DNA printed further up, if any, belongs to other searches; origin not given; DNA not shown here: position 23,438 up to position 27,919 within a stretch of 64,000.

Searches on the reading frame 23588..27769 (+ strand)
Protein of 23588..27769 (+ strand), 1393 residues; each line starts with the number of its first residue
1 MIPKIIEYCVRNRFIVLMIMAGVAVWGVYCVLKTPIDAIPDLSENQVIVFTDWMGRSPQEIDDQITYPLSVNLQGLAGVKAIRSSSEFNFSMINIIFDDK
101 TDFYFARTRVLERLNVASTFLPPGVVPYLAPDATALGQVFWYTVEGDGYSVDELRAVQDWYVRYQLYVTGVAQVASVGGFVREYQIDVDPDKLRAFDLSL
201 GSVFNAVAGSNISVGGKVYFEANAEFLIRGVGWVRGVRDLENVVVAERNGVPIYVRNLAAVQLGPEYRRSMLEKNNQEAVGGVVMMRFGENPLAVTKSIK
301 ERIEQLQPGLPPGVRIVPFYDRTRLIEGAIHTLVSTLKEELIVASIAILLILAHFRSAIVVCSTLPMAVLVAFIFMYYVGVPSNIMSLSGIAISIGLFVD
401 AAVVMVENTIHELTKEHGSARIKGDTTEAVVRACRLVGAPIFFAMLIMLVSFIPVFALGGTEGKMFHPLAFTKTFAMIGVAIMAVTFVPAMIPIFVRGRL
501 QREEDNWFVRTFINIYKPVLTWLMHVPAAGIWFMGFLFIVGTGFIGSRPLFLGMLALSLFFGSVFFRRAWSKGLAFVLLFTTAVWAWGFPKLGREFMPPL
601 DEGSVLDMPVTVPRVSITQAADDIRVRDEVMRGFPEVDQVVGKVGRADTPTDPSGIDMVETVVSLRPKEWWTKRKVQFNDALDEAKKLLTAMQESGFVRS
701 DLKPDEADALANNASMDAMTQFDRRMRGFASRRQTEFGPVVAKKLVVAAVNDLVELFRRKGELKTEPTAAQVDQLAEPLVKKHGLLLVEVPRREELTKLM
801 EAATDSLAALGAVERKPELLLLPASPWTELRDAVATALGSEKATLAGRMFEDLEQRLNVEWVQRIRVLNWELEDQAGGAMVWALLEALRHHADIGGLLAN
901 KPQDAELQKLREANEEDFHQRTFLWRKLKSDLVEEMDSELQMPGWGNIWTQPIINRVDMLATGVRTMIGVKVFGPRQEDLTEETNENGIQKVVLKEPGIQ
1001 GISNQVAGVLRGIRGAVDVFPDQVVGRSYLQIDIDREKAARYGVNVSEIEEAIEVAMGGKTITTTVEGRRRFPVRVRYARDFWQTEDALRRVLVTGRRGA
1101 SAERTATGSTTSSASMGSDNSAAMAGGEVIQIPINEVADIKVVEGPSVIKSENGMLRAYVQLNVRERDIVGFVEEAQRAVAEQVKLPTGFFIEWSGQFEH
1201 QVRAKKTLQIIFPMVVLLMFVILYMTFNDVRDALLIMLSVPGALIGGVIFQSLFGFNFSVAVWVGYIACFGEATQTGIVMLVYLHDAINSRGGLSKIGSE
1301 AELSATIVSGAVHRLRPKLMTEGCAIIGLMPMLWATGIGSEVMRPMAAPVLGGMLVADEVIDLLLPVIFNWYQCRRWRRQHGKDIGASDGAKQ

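Call 36: search_protein_families(library=ncbifam, proteins=[window:23588-27769:+], max_evalue=1e-8)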
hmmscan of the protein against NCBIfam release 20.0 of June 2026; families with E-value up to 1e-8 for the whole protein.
window:23588-27769:+ (1393 aa): 11 families
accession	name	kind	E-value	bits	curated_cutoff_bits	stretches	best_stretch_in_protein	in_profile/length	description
TIGR00914.1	2A0601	subfamily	1.5e-291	969.9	701.45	4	1-531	1-541/1051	CusA/CzcA family heavy metal efflux RND transporter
NF033617.1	RND_permease_2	subfamily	4.6e-115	385.7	1250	3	8-533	3-529/1009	multidrug efflux RND transporter permease subunit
NF000282.2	RND_permease_1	subfamily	9.1e-87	292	1250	2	22-513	17-516/1029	multidrug efflux RND transporter permease subunit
TIGR00915.1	2A0602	subfamily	1.6e-77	261.4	940.35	2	23-519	19-519/1050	efflux RND transporter permease subunit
NF007133.0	PRK09579.1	equivalog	2e-56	191.2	1763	2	17-497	15-490/1017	multidrug efflux RND transporter permease subunit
NF007905.0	PRK10614.1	equivalog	1.5e-53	181.8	1774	2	17-506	15-500/1025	multidrug efflux RND transporter permease subunit MdtC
NF007798.0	PRK10503.1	equivalog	1.4e-51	175.2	1584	2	18-517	25-519/1040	MdtB/MuxB family multidrug efflux RND transporter permease subunit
NF007842.1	PRK10555.1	equivalog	2.9e-50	171.1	1854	2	18-498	16-499/1036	multidrug efflux RND transporter permease AcrD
NF011706.2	PRK15127.1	equivalog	5.1e-49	167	2150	2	19-495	15-496/1049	multidrug efflux RND transporter permease subunit AcrB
NF007131.0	PRK09577.1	equivalog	6.5e-46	156.5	1768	2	10-500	10-500/1045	multidrug efflux RND transporter permease subunit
NF000037.1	RND_perm_OqxB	exception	2.4e-44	151.5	2200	2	23-499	21-502/1050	multidrug efflux RND transporter permease subunit OqxB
